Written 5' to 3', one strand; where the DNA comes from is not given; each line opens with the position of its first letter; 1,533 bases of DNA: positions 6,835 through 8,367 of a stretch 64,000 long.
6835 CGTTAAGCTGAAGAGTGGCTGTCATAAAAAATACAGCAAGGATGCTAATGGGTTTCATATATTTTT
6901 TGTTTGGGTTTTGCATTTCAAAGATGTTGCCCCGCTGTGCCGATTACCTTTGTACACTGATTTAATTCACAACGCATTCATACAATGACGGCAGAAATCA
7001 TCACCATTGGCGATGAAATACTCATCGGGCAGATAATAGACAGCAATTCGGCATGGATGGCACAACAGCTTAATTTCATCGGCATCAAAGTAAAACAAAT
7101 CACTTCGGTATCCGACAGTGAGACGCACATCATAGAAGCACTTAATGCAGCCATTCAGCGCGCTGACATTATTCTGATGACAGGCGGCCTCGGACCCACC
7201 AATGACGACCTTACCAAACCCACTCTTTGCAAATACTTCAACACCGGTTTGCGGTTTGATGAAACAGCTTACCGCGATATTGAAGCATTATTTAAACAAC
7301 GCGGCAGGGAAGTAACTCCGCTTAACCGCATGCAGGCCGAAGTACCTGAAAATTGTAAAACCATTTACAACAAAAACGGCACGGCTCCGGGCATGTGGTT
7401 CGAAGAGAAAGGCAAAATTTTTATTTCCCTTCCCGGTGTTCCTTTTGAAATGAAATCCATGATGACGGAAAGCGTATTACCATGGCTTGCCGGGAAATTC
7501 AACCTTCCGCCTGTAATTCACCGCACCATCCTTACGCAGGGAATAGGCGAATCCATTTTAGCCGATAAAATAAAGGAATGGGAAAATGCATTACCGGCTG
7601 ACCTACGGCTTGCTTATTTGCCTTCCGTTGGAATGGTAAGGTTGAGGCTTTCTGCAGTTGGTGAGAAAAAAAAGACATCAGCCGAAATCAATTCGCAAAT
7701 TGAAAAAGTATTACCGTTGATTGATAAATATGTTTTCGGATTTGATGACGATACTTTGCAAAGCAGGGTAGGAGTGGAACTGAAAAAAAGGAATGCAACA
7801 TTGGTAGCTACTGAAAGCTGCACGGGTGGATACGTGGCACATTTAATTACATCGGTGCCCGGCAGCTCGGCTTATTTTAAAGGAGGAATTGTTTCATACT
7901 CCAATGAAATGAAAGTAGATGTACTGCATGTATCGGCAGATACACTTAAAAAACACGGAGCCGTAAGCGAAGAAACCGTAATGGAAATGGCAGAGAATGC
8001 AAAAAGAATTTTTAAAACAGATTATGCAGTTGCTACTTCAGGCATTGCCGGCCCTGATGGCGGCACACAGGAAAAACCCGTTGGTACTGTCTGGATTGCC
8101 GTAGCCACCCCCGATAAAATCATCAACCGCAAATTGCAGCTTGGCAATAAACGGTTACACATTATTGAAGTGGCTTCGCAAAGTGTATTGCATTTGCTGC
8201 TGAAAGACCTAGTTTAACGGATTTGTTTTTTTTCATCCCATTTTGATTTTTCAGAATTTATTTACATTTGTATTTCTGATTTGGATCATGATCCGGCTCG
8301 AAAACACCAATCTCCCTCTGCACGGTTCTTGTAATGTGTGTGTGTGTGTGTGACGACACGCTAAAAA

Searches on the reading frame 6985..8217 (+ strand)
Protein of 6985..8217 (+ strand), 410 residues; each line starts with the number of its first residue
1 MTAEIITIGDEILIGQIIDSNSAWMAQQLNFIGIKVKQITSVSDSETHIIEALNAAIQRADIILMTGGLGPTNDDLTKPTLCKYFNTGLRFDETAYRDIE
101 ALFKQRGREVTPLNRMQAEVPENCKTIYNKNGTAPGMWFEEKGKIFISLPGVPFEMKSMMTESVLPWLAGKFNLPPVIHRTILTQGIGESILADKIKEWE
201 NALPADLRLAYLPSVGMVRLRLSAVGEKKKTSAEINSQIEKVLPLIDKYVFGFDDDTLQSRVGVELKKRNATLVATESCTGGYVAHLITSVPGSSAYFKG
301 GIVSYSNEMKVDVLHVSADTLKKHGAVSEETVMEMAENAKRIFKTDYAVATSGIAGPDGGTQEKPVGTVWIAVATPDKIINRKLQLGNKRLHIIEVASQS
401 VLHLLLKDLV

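Call 19: find_encoding_contigs(protein=window:6985-8217:+, flank=10000, max_places=10)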
Protein window:6985-8217:+ (410 aa): 10 contigs read that carry it; 5 places shown.
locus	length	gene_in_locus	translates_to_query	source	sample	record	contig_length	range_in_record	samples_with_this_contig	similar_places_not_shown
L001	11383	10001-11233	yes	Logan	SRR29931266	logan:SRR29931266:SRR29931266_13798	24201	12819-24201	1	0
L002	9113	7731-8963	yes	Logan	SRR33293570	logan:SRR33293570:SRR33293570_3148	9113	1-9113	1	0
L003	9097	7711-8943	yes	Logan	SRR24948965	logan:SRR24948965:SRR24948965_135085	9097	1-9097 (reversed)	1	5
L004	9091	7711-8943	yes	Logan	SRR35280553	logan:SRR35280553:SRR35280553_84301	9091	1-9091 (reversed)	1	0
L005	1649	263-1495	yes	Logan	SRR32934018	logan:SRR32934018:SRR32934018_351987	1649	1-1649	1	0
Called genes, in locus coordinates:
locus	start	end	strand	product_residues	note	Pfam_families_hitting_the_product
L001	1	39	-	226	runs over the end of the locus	PF00753:Lactamase_B, PF13483:Lactamase_B_3, PF12706:Lactamase_B_2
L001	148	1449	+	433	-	PF00155:Aminotran_1_2, PF01041:DegT_DnrJ_EryC1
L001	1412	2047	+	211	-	PF02397:Bac_transf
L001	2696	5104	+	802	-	PF13620:CarboxypepD_reg, PF13715:CarbopepD_reg_2, PF22904:NOMO1-like_2nd (weak), PF07715:Plug (weak), PF00593:TonB_dep_Rec_b-barrel, PF14905:OMP_b-brl_3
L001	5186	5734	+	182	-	PF13302:Acetyltransf_3, PF13420:Acetyltransf_4, PF00583:Acetyltransf_1 (weak), PF13523:Acetyltransf_8 (weak)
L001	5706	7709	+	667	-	PF14522:Cytochrome_C7 (faint), PF22113:Mtrc-MtrF_II-IV_dom (faint), PF13435:Cytochrome_C554 (faint), PF13176:TPR_7 (faint), PF13174:TPR_6 (faint), PF07719:TPR_2 (faint), PF13431:TPR_17 (faint), PF14559:TPR_19, +4 more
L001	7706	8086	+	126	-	PF01479:S4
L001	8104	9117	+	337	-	PF10023:Aminopep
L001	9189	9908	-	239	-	PF13852:DUF4197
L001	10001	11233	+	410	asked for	PF00994:MoCF_biosynth, PF18146:CinA_KH, PF02464:CinA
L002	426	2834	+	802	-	PF13620:CarboxypepD_reg, PF13715:CarbopepD_reg_2, PF22904:NOMO1-like_2nd (weak), PF07715:Plug (weak), PF00593:TonB_dep_Rec_b-barrel, PF14905:OMP_b-brl_3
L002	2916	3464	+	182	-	PF13302:Acetyltransf_3, PF13420:Acetyltransf_4, PF00583:Acetyltransf_1 (weak), PF13523:Acetyltransf_8 (weak)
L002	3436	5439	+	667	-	PF14522:Cytochrome_C7 (faint), PF22113:Mtrc-MtrF_II-IV_dom (faint), PF13435:Cytochrome_C554 (faint), PF13174:TPR_6 (faint), PF07719:TPR_2 (faint), PF13181:TPR_8 (faint), PF13428:TPR_14 (faint), PF14559:TPR_19, +2 more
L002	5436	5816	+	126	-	PF01479:S4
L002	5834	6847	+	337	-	PF10023:Aminopep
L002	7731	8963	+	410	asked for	PF00994:MoCF_biosynth, PF18146:CinA_KH, PF02464:CinA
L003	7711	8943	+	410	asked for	PF00994:MoCF_biosynth, PF18146:CinA_KH, PF02464:CinA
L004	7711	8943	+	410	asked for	PF00994:MoCF_biosynth, PF18146:CinA_KH, PF02464:CinA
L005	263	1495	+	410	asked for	PF00994:MoCF_biosynth, PF18146:CinA_KH, PF02464:CinA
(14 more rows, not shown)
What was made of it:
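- Checked: The context statements hold. cinA is ORF 6985-8217 (PF00994/PF18146/PF02464, call 19).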

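Call 31: find_homologous_proteins(query=window:6985-8217:+, max_evalue=1e-60)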
Query window:6985-8217:+ (410 aa): 8000 proteins with E <= 1e-60 among 8000 candidates; the best 120 are listed.
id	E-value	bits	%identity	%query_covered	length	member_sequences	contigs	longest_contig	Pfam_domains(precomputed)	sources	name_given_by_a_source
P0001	6.4e-269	909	100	100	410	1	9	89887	PF18146.7,PF00994.30,PF02464.24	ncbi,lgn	-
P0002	2.4e-268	908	100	100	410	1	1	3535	PF18146.7,PF00994.30,PF02464.24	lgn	-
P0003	2.4e-268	908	100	100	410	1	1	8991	PF18146.7,PF00994.30,PF02464.24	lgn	-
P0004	8.4e-268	906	100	100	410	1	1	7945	PF18146.7,PF00994.30,PF02464.24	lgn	-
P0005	8.4e-268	906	100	100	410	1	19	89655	PF18146.7,PF00994.30,PF02464.24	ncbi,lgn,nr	ncbi:MAG: competence/damage-inducible protein A [Bacteroidia bacterium]|nr:competence/damage-inducib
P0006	3.1e-267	904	99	100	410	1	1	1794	PF18146.7,PF00994.30,PF02464.24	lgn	-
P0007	7.8e-247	837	90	100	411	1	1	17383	PF18146.7,PF00994.30,PF02464.24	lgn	-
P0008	2.0e-246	835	91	100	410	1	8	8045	PF18146.7,PF00994.30,PF02464.24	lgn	-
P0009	4.4e-246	834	90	100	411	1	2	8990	PF18146.7,PF00994.30,PF02464.24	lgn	-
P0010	2.8e-245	832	90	100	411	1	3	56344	PF18146.7,PF00994.30,PF02464.24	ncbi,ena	-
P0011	2.5e-240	815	89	100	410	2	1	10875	PF18146.7,PF00994.30,PF02464.24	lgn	-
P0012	2.1e-220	750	82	100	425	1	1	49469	PF18146.7,PF00994.30,PF02464.24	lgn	-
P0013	1.1e-219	747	81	100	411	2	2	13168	PF18146.7,PF00994.30,PF02464.24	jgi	jgi:nicotinamide-nucleotide amidase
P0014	7.2e-201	685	74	100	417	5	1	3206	PF18146.7,PF00994.30,PF02464.24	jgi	jgi:nicotinamide-nucleotide amidase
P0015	2.4e-180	618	68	100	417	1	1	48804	PF18146.7,PF00994.30,PF02464.24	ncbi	-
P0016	6.8e-179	613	67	99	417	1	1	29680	PF18146.7,PF00994.30,PF02464.24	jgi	jgi:nicotinamide-nucleotide amidase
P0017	4.0e-172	591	63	100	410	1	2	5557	PF18146.7,PF00994.30,PF02464.24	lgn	-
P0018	3.2e-170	585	64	100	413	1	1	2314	PF18146.7,PF00994.30,PF02464.24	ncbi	-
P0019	4.2e-170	584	61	100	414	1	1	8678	PF18146.7,PF00994.30,PF02464.24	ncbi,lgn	ncbi:MAG: competence/damage-inducible protein A [Bacteroidia bacterium]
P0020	2.6e-168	578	63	100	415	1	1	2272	PF18146.7,PF00994.30,PF02464.24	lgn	-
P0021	6.9e-167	574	62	100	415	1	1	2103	PF18146.7,PF00994.30,PF02464.24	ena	-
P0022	7.6e-167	573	61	100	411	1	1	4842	PF18146.7,PF00994.30,PF02464.24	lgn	-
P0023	9.4e-166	570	62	100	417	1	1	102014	PF18146.7,PF00994.30,PF02464.24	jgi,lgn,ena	-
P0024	6.1e-165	567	61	100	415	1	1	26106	PF18146.7,PF00994.30,PF02464.24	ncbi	-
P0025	6.6e-165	567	60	100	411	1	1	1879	PF18146.7,PF00994.30,PF02464.24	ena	-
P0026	4.2e-164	564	62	100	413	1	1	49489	PF18146.7,PF00994.30,PF02464.24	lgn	-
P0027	8.0e-164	564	61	99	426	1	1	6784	PF18146.7,PF00994.30,PF02464.24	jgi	jgi:nicotinamide-nucleotide amidase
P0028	8.9e-164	563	61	100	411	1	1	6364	PF18146.7,PF00994.30,PF02464.24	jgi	jgi:competence/damage-inducible protein CinA-like protein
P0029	1.8e-162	559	61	100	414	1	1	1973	PF18146.7,PF00994.30,PF02464.24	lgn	-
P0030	1.3e-161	556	62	100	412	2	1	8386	PF18146.7,PF00994.30,PF02464.24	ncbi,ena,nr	ncbi:MAG TPA: competence/damage-inducible protein A [Bacteroidia bacterium]|nr:competence/damage-ind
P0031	1.8e-161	556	60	100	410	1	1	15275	PF18146.7,PF00994.30,PF02464.24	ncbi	-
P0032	1.9e-161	556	60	100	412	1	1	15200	PF18146.7,PF00994.30,PF02464.24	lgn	-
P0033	2.6e-161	555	60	100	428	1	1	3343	PF18146.7,PF00994.30,PF02464.24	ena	-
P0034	3.0e-161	555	60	100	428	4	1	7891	PF18146.7,PF00994.30,PF02464.24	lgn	-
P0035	3.9e-161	555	60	100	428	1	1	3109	PF18146.7,PF00994.30,PF02464.24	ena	-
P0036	6.3e-161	554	60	100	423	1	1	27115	PF18146.7,PF00994.30,PF02464.24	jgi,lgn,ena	-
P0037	7.8e-161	554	62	99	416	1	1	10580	PF18146.7,PF00994.30,PF02464.24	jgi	jgi:nicotinamide-nucleotide amidase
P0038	8.4e-161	554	59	100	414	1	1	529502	PF18146.7,PF00994.30,PF02464.24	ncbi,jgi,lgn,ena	jgi:nicotinamide-nucleotide amidase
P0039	1.3e-160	553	61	100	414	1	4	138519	PF18146.7,PF00994.30,PF02464.24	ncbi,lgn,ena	-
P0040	1.3e-160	553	60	100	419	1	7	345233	PF18146.7,PF00994.30,PF02464.24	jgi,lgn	jgi:nicotinamide-nucleotide amidase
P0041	1.7e-160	553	61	100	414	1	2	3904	PF18146.7,PF00994.30,PF02464.24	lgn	-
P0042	2.1e-160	552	61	100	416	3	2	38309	PF18146.7,PF00994.30,PF02464.24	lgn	-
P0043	4.2e-160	551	61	99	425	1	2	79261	PF18146.7,PF00994.30,PF02464.24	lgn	-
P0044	5.1e-160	551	59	100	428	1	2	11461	PF18146.7,PF00994.30,PF02464.24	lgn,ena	-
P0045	1.0e-159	550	60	99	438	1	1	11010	PF18146.7,PF00994.30,PF02464.24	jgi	jgi:nicotinamide-nucleotide amidase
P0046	1.0e-159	550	61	99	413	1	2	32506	PF18146.7,PF00994.30,PF02464.24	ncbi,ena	-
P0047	1.2e-159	550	61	100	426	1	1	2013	PF18146.7,PF00994.30,PF02464.24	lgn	-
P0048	1.5e-159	549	61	100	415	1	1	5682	PF18146.7,PF00994.30,PF02464.24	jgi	-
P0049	1.9e-159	549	60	100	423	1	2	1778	PF18146.7,PF00994.30,PF02464.24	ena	-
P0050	2.1e-159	549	60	100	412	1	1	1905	PF18146.7,PF00994.30,PF02464.24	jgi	jgi:nicotinamide-nucleotide amidase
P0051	2.1e-159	549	60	100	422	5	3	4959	PF18146.7,PF00994.30,PF02464.24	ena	-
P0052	2.5e-159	549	61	100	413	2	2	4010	PF18146.7,PF00994.30,PF02464.24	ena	-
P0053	4.5e-159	548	59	100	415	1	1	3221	PF18146.7,PF00994.30,PF02464.24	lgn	-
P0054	5.0e-159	548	60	100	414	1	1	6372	PF18146.7,PF00994.30,PF02464.24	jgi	jgi:nicotinamide-nucleotide amidase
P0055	6.9e-159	547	62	95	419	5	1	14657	PF18146.7,PF00994.30,PF02464.24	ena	-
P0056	2.6e-158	545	60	100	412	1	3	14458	PF18146.7,PF00994.30,PF02464.24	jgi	jgi:nicotinamide-nucleotide amidase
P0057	2.6e-158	545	61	99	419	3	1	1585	PF18146.7,PF00994.30,PF02464.24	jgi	jgi:nicotinamide-nucleotide amidase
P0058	2.8e-158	545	59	100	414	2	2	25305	PF18146.7,PF00994.30,PF02464.24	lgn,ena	-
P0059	3.0e-158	545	59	100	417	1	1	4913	PF18146.7,PF00994.30,PF02464.24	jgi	jgi:nicotinamide-nucleotide amidase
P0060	3.8e-158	545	60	100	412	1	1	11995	PF18146.7,PF00994.30,PF02464.24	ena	-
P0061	4.1e-158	545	58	100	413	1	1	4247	PF18146.7,PF00994.30,PF02464.24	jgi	jgi:nicotinamide-nucleotide amidase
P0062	4.2e-158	545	58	100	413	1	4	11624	PF18146.7,PF00994.30,PF02464.24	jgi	jgi:nicotinamide-nucleotide amidase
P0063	4.6e-158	545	60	99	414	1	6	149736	PF18146.7,PF00994.30,PF02464.24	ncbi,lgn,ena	ncbi:MAG: competence/damage-inducible protein A [Bacteroidia bacterium]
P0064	4.8e-158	544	57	99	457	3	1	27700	PF18146.7,PF00994.30,PF02464.24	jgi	jgi:nicotinamide-nucleotide amidase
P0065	6.9e-158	544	60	100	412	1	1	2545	PF18146.7,PF00994.30,PF02464.24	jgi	jgi:nicotinamide-nucleotide amidase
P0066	8.5e-158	544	59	100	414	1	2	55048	PF18146.7,PF00994.30,PF02464.24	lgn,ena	-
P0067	9.5e-158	544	60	100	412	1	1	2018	PF18146.7,PF00994.30,PF02464.24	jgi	jgi:nicotinamide-nucleotide amidase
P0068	1.1e-157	543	59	100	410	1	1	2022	PF18146.7,PF00994.30,PF02464.24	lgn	-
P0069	1.2e-157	543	58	100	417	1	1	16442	PF18146.7,PF00994.30,PF02464.24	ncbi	-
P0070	1.2e-157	543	60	99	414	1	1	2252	PF18146.7,PF00994.30,PF02464.24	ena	-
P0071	1.4e-157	543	58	100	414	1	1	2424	PF18146.7,PF00994.30,PF02464.24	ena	-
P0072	2.7e-157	542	59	99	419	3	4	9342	PF18146.7,PF00994.30,PF02464.24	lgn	-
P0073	3.2e-157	542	59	99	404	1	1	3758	PF18146.7,PF00994.30,PF02464.24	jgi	jgi:nicotinamide-nucleotide amidase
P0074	3.3e-157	542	60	100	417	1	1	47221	PF18146.7,PF00994.30,PF02464.24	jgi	jgi:nicotinamide-nucleotide amidase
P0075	3.4e-157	542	60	100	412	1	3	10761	PF18146.7,PF00994.30,PF02464.24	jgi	jgi:nicotinamide-nucleotide amidase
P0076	4.0e-157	541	58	100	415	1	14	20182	PF18146.7,PF00994.30,PF02464.24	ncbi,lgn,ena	-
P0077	4.2e-157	541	60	99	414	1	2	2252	PF18146.7,PF00994.30,PF02464.24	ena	-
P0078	5.6e-157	541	59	100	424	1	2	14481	PF18146.7,PF00994.30,PF02464.24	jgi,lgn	-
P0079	8.0e-157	540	57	100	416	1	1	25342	PF18146.7,PF00994.30,PF02464.24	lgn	-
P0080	8.1e-157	540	61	100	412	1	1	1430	PF18146.7,PF00994.30,PF02464.24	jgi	jgi:nicotinamide-nucleotide amidase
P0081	1.0e-156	540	58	100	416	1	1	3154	PF18146.7,PF00994.30,PF02464.24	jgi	jgi:nicotinamide-nucleotide amidase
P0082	1.4e-156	540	59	100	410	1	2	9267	PF18146.7,PF00994.30,PF02464.24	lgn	-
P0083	1.8e-156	539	58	100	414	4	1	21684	PF18146.7,PF00994.30,PF02464.24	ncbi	-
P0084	1.9e-156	539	58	100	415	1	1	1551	PF18146.7,PF00994.30,PF02464.24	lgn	-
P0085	2.1e-156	539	58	100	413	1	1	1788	PF18146.7,PF00994.30,PF02464.24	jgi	jgi:nicotinamide-nucleotide amidase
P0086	2.2e-156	539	60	100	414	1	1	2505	PF18146.7,PF00994.30,PF02464.24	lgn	-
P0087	2.5e-156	539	58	100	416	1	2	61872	PF18146.7,PF00994.30,PF02464.24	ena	-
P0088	2.6e-156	539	58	100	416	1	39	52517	PF18146.7,PF00994.30,PF02464.24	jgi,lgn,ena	jgi:nicotinamide-nucleotide amidase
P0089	2.7e-156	539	58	100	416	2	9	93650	PF18146.7,PF00994.30,PF02464.24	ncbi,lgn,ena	-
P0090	2.7e-156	539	58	100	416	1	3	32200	PF18146.7,PF00994.30,PF02464.24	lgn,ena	-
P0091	3.0e-156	539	57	99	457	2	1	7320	PF18146.7,PF00994.30,PF02464.24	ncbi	-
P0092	3.3e-156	538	58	100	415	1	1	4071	PF18146.7,PF00994.30,PF02464.24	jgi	jgi:nicotinamide-nucleotide amidase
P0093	3.4e-156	538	59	100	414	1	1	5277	PF18146.7,PF00994.30,PF02464.24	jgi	jgi:nicotinamide-nucleotide amidase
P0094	3.5e-156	538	58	100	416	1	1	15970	PF18146.7,PF00994.30,PF02464.24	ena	-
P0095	3.5e-156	538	59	100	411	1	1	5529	PF18146.7,PF00994.30,PF02464.24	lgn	-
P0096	3.7e-156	538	58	100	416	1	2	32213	PF18146.7,PF00994.30,PF02464.24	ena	-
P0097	4.4e-156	538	58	100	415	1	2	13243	PF18146.7,PF00994.30,PF02464.24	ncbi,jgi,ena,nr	ncbi:MAG TPA: competence/damage-inducible protein A [Bacteroidia bacterium]|jgi:nicotinamide-nucleot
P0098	4.5e-156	538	58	100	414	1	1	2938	PF18146.7,PF00994.30,PF02464.24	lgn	-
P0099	4.5e-156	538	59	100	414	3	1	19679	PF18146.7,PF00994.30,PF02464.24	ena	-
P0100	5.5e-156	538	57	99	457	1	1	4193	PF18146.7,PF00994.30,PF02464.24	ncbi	-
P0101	5.6e-156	538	57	99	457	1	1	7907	PF18146.7,PF00994.30,PF02464.24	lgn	-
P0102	6.8e-156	537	58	100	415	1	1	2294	PF18146.7,PF00994.30,PF02464.24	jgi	jgi:nicotinamide-nucleotide amidase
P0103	6.8e-156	537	58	100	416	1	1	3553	PF18146.7,PF00994.30,PF02464.24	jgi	jgi:nicotinamide-nucleotide amidase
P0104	6.9e-156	537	60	100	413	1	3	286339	PF18146.7,PF00994.30,PF02464.24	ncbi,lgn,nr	ncbi:MAG: Nicotinamide-nucleotide amidohydrolase PncC [Bacteroidia bacterium]|nr:Nicotinamide-nucleo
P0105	7.8e-156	537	60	96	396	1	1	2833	PF18146.7,PF00994.30,PF02464.24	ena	-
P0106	8.2e-156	537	58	99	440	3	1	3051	PF18146.7,PF00994.30,PF02464.24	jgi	jgi:nicotinamide-nucleotide amidase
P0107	8.8e-156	537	59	100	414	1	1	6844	PF18146.7,PF00994.30,PF02464.24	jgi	jgi:nicotinamide-nucleotide amidase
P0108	9.7e-156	537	58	100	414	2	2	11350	PF18146.7,PF00994.30,PF02464.24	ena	-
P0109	9.9e-156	537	60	99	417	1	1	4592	PF18146.7,PF00994.30,PF02464.24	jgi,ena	-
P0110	1.2e-155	537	59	100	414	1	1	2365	PF18146.7,PF00994.30,PF02464.24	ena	-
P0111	1.5e-155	536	59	100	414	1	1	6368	PF18146.7,PF00994.30,PF02464.24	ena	-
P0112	1.6e-155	536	57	100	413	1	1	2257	PF18146.7,PF00994.30,PF02464.24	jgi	jgi:nicotinamide-nucleotide amidase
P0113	1.8e-155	536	58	100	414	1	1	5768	PF18146.7,PF00994.30,PF02464.24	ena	-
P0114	1.9e-155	536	57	100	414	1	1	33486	PF18146.7,PF00994.30,PF02464.24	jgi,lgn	-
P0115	2.0e-155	536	57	100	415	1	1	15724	PF18146.7,PF00994.30,PF02464.24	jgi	jgi:nicotinamide-nucleotide amidase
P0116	2.2e-155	536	58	100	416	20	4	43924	PF18146.7,PF00994.30,PF02464.24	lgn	-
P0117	2.6e-155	535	58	100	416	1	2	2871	PF18146.7,PF00994.30,PF02464.24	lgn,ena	-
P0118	3.4e-155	535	58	100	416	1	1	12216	PF18146.7,PF00994.30,PF02464.24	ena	-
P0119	3.4e-155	535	58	100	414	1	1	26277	PF18146.7,PF00994.30,PF02464.24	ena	-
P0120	3.4e-155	535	58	100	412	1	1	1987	PF18146.7,PF00994.30,PF02464.24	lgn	-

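Call 32: find_encoding_contigs(protein=P0010, flank=10000, max_places=4)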
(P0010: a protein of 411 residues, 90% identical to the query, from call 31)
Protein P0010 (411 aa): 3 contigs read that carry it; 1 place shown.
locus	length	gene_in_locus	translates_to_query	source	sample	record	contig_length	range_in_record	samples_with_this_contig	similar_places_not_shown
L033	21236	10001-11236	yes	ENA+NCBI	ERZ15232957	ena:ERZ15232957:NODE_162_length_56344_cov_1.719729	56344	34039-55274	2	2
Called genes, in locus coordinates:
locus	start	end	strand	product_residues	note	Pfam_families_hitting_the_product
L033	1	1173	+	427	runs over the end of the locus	PF00155:Aminotran_1_2, PF01041:DegT_DnrJ_EryC1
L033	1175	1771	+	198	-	PF02397:Bac_transf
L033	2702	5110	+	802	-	PF13620:CarboxypepD_reg, PF13715:CarbopepD_reg_2, PF22904:NOMO1-like_2nd (weak), PF07715:Plug (weak), PF00593:TonB_dep_Rec_b-barrel, PF14905:OMP_b-brl_3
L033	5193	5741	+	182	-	PF13302:Acetyltransf_3, PF13420:Acetyltransf_4, PF00583:Acetyltransf_1 (weak), PF13523:Acetyltransf_8 (weak)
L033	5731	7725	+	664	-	PF09699:Paired_CXXCH_1 (faint), PF13435:Cytochrome_C554 (faint), PF14522:Cytochrome_C7 (faint), PF22113:Mtrc-MtrF_II-IV_dom (faint), PF13174:TPR_6 (faint), PF00515:TPR_1 (faint), PF13432:TPR_16 (weak), PF14559:TPR_19, +8 more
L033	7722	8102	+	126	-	PF01479:S4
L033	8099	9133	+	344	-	PF10023:Aminopep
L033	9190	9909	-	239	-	PF13852:DUF4197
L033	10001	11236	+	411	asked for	PF00994:MoCF_biosynth, PF18146:CinA_KH, PF02464:CinA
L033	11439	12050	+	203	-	PF16403:Bact_surface_Ig-like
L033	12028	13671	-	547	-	PF07969:Amidohydro_3, PF01979:Amidohydro_1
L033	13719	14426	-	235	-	PF18348:SH3_16, PF00877:NLPC_P60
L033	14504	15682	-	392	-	PF00108:Thiolase_N, PF02803:Thiolase_C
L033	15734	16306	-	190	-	PF00406:ADK, PF13207:AAA_17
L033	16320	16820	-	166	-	PF00156:Pribosyltran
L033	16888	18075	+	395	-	PF22660:RS_preATP-grasp-like, PF02222:ATP-grasp, PF17769:PurK_C, PF21244:PurT_C (weak)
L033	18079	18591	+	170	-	PF00731:AIRC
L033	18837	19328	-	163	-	PF00041:fn3 (faint)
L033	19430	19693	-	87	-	-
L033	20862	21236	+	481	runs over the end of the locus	?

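Call 33: find_encoding_contigs(protein=P0012, flank=10000, max_places=3)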
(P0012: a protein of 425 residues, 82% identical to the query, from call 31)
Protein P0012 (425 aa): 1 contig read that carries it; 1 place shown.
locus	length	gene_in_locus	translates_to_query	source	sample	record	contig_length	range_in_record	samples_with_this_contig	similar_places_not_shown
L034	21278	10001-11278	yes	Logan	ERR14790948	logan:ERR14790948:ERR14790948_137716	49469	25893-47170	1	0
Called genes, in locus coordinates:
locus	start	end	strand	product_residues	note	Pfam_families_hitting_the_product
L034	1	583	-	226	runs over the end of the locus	PF00753:Lactamase_B, PF13483:Lactamase_B_3, PF12706:Lactamase_B_2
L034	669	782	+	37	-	-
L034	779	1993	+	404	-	PF00155:Aminotran_1_2, PF01041:DegT_DnrJ_EryC1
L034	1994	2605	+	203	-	PF02397:Bac_transf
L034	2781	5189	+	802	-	PF13620:CarboxypepD_reg, PF13715:CarbopepD_reg_2, PF22904:NOMO1-like_2nd (weak), PF07715:Plug (weak), PF00593:TonB_dep_Rec_b-barrel, PF14905:OMP_b-brl_3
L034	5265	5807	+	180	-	PF13302:Acetyltransf_3, PF13420:Acetyltransf_4, PF13523:Acetyltransf_8 (weak)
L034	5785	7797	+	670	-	PF14522:Cytochrome_C7 (faint), PF22113:Mtrc-MtrF_II-IV_dom (faint), PF13435:Cytochrome_C554 (faint), PF00515:TPR_1 (faint), PF07719:TPR_2 (faint), PF13181:TPR_8 (faint), PF13428:TPR_14 (faint), PF14559:TPR_19, +4 more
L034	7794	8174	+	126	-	PF01479:S4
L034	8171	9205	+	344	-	PF10023:Aminopep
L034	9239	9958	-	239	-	PF13852:DUF4197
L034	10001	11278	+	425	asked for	PF00994:MoCF_biosynth, PF18146:CinA_KH (weak), PF02464:CinA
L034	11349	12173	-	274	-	PF05175:MTS, PF06325:PrmA (weak), PF13847:Methyltransf_31 (weak), PF13649:Methyltransf_25 (weak)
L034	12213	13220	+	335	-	PF00383:dCMP_cyt_deam_1, PF14437:MafB19-deam, PF01872:RibD_C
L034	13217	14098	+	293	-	PF00892:EamA (faint)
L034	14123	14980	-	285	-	PF13621:Cupin_8, PF08007:JmjC_2 (faint), PF02373:JmjC (weak)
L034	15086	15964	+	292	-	PF03575:Peptidase_S51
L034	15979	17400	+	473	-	PF08811:DUF1800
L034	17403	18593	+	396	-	PF07394:DUF1501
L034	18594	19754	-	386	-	PF20510:HgmA_N, PF07883:Cupin_2 (faint)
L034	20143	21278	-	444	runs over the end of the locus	PF00512:HisKA, PF02518:HATPase_c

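Call 34: find_encoding_contigs(protein=P0007, flank=10000, max_places=3)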
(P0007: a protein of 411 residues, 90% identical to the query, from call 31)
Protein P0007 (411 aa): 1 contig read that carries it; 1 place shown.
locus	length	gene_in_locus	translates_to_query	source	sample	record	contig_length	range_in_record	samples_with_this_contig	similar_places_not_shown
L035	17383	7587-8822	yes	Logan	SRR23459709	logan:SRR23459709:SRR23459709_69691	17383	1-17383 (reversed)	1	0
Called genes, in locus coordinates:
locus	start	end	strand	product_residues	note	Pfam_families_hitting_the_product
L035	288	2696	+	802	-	PF13620:CarboxypepD_reg, PF13715:CarbopepD_reg_2, PF22904:NOMO1-like_2nd (weak), PF07715:Plug (weak), PF00593:TonB_dep_Rec_b-barrel, PF14905:OMP_b-brl_3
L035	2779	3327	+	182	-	PF13302:Acetyltransf_3, PF13420:Acetyltransf_4, PF00583:Acetyltransf_1 (weak), PF13523:Acetyltransf_8 (weak)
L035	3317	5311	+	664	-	PF09699:Paired_CXXCH_1 (faint), PF13435:Cytochrome_C554 (faint), PF14522:Cytochrome_C7 (faint), PF22113:Mtrc-MtrF_II-IV_dom (faint), PF13174:TPR_6 (faint), PF00515:TPR_1 (faint), PF13432:TPR_16 (weak), PF14559:TPR_19, +8 more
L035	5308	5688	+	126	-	PF01479:S4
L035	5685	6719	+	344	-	PF10023:Aminopep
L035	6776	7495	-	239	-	PF13852:DUF4197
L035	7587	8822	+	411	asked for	PF00994:MoCF_biosynth, PF18146:CinA_KH, PF02464:CinA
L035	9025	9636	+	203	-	PF16403:Bact_surface_Ig-like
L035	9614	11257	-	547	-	PF07969:Amidohydro_3, PF01979:Amidohydro_1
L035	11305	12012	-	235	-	PF18348:SH3_16, PF00877:NLPC_P60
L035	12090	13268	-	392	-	PF00108:Thiolase_N, PF02803:Thiolase_C, PF22691:Thiolase_C_1 (faint)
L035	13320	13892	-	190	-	PF00406:ADK, PF13207:AAA_17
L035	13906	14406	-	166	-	PF00156:Pribosyltran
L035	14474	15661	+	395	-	PF22660:RS_preATP-grasp-like, PF02222:ATP-grasp, PF17769:PurK_C, PF21244:PurT_C (weak)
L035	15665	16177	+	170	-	PF00731:AIRC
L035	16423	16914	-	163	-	PF00041:fn3 (faint)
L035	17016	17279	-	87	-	-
